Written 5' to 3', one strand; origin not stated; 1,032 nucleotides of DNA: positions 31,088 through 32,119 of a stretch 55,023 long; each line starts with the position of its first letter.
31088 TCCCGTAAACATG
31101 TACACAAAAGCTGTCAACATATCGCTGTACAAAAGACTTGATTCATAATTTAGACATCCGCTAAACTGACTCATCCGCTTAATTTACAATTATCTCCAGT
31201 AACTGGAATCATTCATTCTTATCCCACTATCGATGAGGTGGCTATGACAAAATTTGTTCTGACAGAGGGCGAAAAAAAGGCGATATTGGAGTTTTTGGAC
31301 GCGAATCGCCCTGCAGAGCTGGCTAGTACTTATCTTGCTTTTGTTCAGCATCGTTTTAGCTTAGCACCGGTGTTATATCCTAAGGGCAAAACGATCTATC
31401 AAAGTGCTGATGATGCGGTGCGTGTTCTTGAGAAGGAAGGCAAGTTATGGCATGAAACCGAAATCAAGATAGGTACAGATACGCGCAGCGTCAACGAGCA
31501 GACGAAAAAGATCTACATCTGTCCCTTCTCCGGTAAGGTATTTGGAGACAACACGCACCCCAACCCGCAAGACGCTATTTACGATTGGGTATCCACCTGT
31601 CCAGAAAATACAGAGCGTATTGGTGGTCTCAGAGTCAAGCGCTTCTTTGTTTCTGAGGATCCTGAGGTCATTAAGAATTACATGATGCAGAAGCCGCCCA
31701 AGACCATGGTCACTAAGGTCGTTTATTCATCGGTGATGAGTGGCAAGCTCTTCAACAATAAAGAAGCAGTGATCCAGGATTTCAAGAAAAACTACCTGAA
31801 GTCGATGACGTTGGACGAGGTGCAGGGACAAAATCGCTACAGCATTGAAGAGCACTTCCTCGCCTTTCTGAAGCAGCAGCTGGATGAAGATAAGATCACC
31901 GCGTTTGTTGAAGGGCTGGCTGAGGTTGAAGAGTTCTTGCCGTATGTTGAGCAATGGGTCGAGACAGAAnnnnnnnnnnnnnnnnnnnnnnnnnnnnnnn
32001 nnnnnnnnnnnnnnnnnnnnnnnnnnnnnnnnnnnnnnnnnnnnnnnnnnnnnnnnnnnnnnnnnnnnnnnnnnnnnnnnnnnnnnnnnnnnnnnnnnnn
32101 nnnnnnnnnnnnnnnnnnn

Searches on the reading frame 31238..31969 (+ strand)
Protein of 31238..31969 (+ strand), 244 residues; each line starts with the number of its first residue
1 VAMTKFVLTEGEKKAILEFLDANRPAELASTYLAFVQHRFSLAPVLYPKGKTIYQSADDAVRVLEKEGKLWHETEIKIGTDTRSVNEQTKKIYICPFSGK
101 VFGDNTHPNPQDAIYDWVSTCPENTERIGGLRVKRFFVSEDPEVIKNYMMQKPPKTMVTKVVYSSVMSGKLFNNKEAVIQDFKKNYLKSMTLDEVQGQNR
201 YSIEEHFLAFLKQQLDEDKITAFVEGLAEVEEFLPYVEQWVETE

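Call 21: find_homologous_proteins(query=window:31238-31969:+, max_evalue=1e-10)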
Query window:31238-31969:+ (244 aa): 2552 proteins with E <= 1e-10 among 2828 candidates; the best 120 are listed.
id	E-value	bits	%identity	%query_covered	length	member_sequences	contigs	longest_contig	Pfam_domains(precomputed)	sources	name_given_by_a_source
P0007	1.2e-158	544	100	99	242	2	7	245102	PF10915.14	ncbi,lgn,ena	-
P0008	2.6e-141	487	87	99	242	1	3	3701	PF10915.14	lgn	-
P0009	1.1e-138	478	86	99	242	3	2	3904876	PF10915.14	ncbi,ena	-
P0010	3.0e-136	470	86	99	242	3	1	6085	PF10915.14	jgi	-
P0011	2.9e-134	464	84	100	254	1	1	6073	PF10915.14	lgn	-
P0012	4.6e-130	450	83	99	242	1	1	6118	PF10915.14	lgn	-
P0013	2.1e-127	442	80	99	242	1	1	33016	PF10915.14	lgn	-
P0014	2.2e-115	402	73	99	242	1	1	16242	PF10915.14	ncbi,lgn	-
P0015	6.7e-115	401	72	100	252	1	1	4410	PF10915.14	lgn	-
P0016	1.2e-114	400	72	99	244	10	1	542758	PF10915.14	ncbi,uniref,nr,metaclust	ncbi:DUF2709 domain-containing protein [Candidatus Protochlamydia phocaeensis]|uniref:DUF2709 domain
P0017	3.9e-114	398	71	99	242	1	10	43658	PF10915.14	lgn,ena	-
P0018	4.6e-114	398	73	99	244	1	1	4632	PF10915.14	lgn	-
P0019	1.9e-113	396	71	99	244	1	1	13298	PF10915.14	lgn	-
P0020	2.1e-113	396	72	99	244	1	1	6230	PF10915.14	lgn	-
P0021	3.2e-113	395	72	99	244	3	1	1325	PF10915.14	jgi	jgi:hypothetical protein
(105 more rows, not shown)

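Call 23: find_encoding_contigs(protein=P0009, flank=10000, max_places=2)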
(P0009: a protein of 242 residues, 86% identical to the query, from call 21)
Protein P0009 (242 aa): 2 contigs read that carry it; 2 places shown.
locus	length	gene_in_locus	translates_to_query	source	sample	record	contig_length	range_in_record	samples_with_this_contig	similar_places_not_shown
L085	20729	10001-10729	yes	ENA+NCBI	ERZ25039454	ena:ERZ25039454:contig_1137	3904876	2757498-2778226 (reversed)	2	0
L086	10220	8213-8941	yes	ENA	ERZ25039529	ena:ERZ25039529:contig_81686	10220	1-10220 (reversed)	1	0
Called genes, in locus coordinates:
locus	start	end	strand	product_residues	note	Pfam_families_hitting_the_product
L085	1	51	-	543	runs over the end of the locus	-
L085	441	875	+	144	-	PF01230:HIT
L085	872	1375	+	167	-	PF00293:NUDIX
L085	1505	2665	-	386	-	PF13173:AAA_14, PF13635:DUF4143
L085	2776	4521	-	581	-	PF03485:Arg_tRNA_synt_N, PF00750:tRNA-synt_1d, PF05746:DALR_1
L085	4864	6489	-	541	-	PF00270:DEAD, PF04851:ResIII (weak), PF00271:Helicase_C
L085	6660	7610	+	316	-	PF01063:Aminotran_4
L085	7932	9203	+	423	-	PF01548:DEDD_Tnp_IS110, PF02371:Transposase_20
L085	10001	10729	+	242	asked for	PF10915:DUF2709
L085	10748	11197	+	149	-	PF02367:TsaE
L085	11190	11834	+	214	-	PF03193:RsgA_GTPase (faint), PF00350:Dynamin_N (faint), PF01926:MMR_HSR1, PF02421:FeoB_N (faint)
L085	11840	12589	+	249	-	PF16473:Rv2179c-like (weak), PF00929:RNase_T, PF12843:QSregVF_b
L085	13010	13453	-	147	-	-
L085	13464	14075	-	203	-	PF01243:PNPOx_N, PF10590:PNP_phzG_C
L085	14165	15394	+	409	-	PF00162:PGK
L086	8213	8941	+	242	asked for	PF10915:DUF2709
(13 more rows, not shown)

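Call 24: find_encoding_contigs(protein=P0013, flank=10000, max_places=2)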
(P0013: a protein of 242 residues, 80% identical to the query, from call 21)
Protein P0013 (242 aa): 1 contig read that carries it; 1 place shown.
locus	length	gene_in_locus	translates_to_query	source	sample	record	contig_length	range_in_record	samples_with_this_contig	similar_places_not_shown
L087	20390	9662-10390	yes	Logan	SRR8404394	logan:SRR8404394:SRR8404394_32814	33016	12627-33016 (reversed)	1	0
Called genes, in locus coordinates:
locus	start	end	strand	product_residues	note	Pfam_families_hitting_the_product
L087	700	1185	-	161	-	PF01797:Y1_Tnp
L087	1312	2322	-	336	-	PF01073:3Beta_HSD, PF01370:Epimerase, PF04321:RmlD_sub_bind, PF16363:GDP_Man_Dehyd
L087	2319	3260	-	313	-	PF13632:Glyco_trans_2_3 (weak)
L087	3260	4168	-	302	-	PF01370:Epimerase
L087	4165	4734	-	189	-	PF00908:dTDP_sugar_isom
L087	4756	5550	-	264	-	PF00483:NTP_transferase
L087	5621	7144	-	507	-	PF03219:TLC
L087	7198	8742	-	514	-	PF03219:TLC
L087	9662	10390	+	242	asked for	PF10915:DUF2709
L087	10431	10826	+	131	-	PF02367:TsaE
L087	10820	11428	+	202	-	PF03193:RsgA_GTPase (faint), PF05049:IIGP (weak), PF00350:Dynamin_N (faint), PF01926:MMR_HSR1, PF02421:FeoB_N (weak)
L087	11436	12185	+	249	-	PF00929:RNase_T, PF12843:QSregVF_b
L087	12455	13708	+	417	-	PF00270:DEAD, PF04851:ResIII (weak), PF00271:Helicase_C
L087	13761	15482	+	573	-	PF03485:Arg_tRNA_synt_N, PF00750:tRNA-synt_1d, PF05746:DALR_1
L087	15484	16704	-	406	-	PF13439:Glyco_transf_4, PF13579:Glyco_trans_4_4, PF20706:GT4-conflict, PF00534:Glycos_transf_1, PF13692:Glyco_trans_1_4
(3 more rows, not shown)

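Call 25: find_encoding_contigs(protein=P0016, flank=10000, max_places=2)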
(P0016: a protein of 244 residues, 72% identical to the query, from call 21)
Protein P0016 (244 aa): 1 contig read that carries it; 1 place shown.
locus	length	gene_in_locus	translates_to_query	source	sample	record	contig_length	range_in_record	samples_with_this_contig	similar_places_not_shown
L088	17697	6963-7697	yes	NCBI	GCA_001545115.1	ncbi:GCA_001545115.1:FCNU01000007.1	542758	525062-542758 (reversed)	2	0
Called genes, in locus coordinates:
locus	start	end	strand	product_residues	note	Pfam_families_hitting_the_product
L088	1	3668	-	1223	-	PF20148:DUF6531, PF25023:TEN_YD-shell, PF05593:RHS_repeat (weak)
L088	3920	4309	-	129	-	-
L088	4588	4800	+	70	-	-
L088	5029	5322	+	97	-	-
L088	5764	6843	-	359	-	PF02812:ELFV_dehydrog_N, PF00208:ELFV_dehydrog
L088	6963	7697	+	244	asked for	PF10915:DUF2709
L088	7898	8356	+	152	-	PF02367:TsaE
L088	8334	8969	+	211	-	PF03193:RsgA_GTPase (faint), PF00009:GTP_EFTU (faint), PF00350:Dynamin_N (faint), PF01926:MMR_HSR1, PF02421:FeoB_N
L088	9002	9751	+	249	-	PF00929:RNase_T, PF12843:QSregVF_b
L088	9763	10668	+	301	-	PF01680:SOR_SNZ, PF05690:ThiG (weak)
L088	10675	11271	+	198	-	PF01174:SNO, PF07685:GATase_3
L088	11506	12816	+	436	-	PF04488:Gly_transf_sug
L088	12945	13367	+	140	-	-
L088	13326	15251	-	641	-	PF06414:Zeta_toxin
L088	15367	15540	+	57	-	-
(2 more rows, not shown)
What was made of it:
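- Tried and rejected: Synteny was obtained through DUF2709 homologs instead (calls 21, 23-25).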
